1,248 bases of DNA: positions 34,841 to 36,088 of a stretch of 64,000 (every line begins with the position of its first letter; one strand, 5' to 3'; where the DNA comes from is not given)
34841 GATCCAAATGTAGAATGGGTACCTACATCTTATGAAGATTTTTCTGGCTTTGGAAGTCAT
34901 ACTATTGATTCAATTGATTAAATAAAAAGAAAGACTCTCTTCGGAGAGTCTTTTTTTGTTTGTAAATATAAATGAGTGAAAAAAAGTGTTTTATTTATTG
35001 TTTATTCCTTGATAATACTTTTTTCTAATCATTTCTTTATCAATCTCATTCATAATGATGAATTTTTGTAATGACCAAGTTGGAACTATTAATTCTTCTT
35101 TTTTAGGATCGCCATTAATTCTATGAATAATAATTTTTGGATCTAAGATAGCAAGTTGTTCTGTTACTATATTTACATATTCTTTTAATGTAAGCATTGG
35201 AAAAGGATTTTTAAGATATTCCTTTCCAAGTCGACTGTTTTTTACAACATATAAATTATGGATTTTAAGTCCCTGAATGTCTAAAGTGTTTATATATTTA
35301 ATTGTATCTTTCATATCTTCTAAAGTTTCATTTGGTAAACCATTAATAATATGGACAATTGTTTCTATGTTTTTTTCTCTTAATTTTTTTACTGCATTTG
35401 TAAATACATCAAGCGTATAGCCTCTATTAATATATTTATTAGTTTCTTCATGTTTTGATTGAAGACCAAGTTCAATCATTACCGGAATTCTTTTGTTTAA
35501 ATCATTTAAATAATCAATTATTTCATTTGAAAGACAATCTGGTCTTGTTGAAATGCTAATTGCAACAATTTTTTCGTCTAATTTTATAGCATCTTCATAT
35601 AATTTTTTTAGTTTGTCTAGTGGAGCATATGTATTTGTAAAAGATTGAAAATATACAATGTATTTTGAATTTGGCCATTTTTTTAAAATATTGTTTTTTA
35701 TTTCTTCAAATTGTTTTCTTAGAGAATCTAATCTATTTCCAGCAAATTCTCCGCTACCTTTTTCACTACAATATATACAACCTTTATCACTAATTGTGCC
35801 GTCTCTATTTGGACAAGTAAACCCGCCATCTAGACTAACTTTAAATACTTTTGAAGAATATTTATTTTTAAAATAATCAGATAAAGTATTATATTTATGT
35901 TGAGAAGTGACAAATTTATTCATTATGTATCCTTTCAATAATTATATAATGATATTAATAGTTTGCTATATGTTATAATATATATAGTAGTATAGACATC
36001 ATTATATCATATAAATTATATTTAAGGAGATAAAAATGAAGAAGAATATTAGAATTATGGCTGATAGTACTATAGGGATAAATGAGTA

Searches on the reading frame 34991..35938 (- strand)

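Call 37: search_protein_families(library=pfam, proteins=[window:34991-35938:-], max_evalue=0.001)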
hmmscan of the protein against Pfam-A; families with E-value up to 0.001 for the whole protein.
window:34991-35938:- (315 aa): 2 families
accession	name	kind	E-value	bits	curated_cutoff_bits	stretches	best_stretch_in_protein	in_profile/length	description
PF16199.10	Radical_SAM_C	-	2.2e-26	92.2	31.9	1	221-304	1-84/85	Radical_SAM C-terminal domain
PF04055.27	Radical_SAM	-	8e-20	72.1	29.5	1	52-216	9-166/166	Radical SAM superfamily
